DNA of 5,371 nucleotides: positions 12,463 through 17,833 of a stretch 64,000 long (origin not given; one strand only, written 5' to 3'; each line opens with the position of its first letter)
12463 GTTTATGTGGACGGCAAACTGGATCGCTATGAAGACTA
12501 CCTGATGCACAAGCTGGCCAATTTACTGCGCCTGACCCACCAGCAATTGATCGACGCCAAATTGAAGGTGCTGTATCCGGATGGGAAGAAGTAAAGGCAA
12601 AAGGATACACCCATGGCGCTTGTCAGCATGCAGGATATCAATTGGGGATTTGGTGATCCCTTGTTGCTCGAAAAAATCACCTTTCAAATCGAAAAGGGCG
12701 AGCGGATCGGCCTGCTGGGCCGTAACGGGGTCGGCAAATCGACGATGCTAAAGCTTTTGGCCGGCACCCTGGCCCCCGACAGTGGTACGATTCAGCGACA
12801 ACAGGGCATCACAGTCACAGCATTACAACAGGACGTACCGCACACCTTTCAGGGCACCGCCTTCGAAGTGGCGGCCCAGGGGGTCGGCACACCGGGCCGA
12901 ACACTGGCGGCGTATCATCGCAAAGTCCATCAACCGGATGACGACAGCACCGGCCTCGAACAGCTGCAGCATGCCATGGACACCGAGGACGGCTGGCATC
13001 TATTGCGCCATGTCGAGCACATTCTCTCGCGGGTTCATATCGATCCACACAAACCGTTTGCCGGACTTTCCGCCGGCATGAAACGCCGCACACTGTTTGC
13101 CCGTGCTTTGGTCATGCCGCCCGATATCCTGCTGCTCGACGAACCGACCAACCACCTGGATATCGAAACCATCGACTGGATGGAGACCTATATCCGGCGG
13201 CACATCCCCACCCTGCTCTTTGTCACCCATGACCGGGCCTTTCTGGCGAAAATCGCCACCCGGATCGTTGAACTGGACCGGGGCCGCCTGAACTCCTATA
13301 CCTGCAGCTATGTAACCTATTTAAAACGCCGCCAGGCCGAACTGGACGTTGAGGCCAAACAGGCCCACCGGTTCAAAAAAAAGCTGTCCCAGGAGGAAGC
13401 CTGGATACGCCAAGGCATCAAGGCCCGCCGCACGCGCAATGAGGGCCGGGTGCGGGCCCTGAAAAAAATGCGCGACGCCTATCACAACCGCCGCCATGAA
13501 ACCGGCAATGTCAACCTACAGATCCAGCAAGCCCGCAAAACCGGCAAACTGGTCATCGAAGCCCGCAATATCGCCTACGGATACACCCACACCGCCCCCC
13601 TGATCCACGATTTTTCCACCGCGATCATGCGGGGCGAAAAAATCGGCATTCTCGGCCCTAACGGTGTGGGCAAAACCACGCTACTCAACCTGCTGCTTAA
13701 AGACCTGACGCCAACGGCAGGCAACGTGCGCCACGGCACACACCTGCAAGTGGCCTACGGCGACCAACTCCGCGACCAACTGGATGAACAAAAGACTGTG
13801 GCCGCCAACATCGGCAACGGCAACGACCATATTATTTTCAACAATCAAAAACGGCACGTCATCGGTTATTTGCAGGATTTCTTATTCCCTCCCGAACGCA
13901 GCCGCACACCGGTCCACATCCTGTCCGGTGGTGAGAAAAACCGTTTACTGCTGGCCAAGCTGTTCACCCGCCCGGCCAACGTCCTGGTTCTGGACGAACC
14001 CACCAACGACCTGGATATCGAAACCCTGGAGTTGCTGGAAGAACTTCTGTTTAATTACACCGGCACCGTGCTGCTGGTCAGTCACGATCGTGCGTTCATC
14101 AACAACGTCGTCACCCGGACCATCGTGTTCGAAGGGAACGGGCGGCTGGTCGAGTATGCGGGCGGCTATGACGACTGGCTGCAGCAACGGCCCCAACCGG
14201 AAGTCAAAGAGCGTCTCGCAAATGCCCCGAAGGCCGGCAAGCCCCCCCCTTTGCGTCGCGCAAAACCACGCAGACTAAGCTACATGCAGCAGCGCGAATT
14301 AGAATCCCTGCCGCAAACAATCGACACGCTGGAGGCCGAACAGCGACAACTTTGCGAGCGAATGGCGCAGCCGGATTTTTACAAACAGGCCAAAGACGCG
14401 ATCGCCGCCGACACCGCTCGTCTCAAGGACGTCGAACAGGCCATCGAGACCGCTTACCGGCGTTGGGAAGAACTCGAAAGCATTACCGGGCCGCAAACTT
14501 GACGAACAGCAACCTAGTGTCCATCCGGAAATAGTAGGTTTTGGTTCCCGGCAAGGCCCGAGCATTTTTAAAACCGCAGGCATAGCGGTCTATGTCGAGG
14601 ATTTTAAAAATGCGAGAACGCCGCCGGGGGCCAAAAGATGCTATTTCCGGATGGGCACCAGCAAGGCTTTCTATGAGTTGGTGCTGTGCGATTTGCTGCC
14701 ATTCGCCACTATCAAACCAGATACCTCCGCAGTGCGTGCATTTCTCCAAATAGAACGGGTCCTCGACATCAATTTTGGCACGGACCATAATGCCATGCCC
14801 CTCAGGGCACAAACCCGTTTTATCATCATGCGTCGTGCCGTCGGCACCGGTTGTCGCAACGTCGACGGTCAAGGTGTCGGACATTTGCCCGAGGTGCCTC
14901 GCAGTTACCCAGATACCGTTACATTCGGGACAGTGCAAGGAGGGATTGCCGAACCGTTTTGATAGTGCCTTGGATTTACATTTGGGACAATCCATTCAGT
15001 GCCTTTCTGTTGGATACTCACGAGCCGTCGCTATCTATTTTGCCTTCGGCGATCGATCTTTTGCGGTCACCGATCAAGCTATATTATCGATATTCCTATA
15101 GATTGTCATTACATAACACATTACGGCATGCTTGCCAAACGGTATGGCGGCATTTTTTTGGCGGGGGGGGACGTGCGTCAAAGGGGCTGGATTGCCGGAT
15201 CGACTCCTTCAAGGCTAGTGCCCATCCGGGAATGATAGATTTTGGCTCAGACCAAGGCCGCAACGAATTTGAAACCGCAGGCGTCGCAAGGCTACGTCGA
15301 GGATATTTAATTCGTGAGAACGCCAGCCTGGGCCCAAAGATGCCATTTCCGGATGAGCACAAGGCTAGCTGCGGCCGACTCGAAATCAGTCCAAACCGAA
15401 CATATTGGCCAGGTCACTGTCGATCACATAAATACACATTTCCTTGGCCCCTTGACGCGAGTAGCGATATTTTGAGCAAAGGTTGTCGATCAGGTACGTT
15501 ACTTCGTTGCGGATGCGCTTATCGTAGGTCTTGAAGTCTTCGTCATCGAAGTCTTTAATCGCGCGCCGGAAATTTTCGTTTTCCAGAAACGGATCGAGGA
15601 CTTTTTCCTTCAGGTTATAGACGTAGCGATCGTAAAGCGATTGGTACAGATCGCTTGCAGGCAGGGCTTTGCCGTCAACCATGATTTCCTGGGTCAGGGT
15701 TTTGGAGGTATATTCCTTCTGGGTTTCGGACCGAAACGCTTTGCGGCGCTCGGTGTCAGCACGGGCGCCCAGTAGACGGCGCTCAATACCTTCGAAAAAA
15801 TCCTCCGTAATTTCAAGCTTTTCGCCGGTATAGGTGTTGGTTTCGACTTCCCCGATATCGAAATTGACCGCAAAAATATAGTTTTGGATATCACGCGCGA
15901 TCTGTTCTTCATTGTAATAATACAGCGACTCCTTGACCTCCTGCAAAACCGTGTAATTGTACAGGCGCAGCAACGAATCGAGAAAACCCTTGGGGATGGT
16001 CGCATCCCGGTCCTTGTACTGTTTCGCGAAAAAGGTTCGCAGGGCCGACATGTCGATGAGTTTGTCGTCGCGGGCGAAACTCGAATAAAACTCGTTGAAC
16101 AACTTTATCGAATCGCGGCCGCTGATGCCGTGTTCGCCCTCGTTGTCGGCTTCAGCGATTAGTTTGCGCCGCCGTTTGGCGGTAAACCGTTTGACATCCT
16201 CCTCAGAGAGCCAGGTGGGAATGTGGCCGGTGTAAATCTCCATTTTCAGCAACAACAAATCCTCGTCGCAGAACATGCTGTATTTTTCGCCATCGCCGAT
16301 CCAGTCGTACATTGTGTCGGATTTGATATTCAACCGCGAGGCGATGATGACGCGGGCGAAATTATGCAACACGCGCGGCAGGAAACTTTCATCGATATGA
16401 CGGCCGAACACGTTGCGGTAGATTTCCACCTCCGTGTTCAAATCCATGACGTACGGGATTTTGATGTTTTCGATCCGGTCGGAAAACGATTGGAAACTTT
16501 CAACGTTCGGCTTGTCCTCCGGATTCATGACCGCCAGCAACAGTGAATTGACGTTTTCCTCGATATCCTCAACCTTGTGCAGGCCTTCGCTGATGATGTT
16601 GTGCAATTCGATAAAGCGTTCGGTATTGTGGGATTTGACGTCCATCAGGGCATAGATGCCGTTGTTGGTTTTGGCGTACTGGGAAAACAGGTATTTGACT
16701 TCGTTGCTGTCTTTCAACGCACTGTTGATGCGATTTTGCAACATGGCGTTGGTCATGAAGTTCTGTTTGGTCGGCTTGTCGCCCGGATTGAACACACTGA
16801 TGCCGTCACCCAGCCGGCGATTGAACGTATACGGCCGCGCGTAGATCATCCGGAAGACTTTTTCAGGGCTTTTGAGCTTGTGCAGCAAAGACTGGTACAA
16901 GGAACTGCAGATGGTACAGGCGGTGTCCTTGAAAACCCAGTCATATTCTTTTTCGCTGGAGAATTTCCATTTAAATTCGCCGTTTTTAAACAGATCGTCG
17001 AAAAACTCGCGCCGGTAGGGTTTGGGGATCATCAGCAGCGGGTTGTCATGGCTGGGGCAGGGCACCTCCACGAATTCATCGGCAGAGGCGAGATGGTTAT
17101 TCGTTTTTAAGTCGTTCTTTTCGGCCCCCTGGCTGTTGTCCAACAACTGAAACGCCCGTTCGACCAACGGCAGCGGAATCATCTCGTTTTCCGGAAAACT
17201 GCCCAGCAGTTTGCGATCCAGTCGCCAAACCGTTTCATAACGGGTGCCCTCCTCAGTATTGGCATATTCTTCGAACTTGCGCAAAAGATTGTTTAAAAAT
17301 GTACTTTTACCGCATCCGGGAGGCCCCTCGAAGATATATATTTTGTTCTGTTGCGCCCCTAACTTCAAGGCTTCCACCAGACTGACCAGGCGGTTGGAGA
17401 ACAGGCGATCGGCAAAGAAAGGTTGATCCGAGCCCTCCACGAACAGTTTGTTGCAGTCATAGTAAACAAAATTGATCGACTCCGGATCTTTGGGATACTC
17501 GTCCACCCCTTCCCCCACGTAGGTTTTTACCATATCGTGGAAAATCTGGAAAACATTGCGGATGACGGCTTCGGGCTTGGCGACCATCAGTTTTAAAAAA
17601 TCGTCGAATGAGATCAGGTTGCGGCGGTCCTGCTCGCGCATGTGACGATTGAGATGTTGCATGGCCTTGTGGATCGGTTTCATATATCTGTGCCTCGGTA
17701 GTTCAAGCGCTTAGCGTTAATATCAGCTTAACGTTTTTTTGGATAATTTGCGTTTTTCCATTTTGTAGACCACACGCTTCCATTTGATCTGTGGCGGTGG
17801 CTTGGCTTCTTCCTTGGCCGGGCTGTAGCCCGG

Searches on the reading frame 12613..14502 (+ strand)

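Call 15: search_protein_families(library=pfam, proteins=[window:12613-14502:+])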
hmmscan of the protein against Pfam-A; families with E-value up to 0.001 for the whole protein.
window:12613-14502:+ (629 aa): 19 families
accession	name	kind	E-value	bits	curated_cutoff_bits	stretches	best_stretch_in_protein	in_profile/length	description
PF00005.33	ABC_tran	-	2.5e-50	171.1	25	2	19-180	1-137/137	ABC transporter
PF16326.10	ABC_tran_CTD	-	1.2e-18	67.5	32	1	554-622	1-68/69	ABC transporter C-terminal domain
PF13304.12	AAA_21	-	4.1e-13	50.5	27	0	148-188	234-274/304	AAA domain, putative AbiEii toxin, Type IV TA system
PF12848.13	ABC_tran_Xtn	-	7e-12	45.7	25.9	1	219-291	1-75/85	ABC transporter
PF13191.12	AAA_16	-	4.2e-08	34.3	32.6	1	344-479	27-156/167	AAA ATPase domain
PF02463.25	SMC_N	-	5.1e-08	33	40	0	406-503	110-209/220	RecF/RecN/SMC N terminal domain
PF03193.22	RsgA_GTPase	-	1.3e-07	32.1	30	0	340-374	105-139/174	RsgA GTPase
PF01926.29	MMR_HSR1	-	2.5e-07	31.2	21.9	0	31-76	1-42/113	50S ribosome-binding GTPase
PF13555.12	AAA_29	-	1e-06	28.8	27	0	5-47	3-40/61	P-loop containing region of AAA domain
PF00006.31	ATP-synt_ab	-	2.1e-06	28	29.5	0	333-364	6-37/213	ATP synthase alpha/beta family, nucleotide-binding domain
PF13401.12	AAA_22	-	3e-06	28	27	0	346-481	10-109/130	AAA domain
PF13238.12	AAA_18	-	2.8e-05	25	29.4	0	344-393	1-44/128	AAA domain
PF00910.28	RNA_helicase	-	4.4e-05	24.3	21.5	0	346-395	3-52/105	RNA helicase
PF13476.12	AAA_23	-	9.6e-05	23.5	27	0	345-361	23-39/201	AAA domain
PF13604.12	AAA_30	-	0.00017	21.8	27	0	34-106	23-81/191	AAA domain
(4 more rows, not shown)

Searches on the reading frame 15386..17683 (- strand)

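Call 15: search_protein_families(library=pfam, proteins=[window:15386-17683:-])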
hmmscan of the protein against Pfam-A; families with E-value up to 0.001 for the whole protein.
window:15386-17683:- (765 aa): 2 families
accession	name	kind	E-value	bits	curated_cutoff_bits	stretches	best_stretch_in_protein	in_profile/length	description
PF06798.17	PrkA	-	5e-54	184.1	25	1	480-752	3-255/255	PrkA serine protein kinase C-terminal domain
PF08298.17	AAA_PrkA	-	1.1e-05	25.1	25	0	288-453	180-353/358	PrkA AAA domain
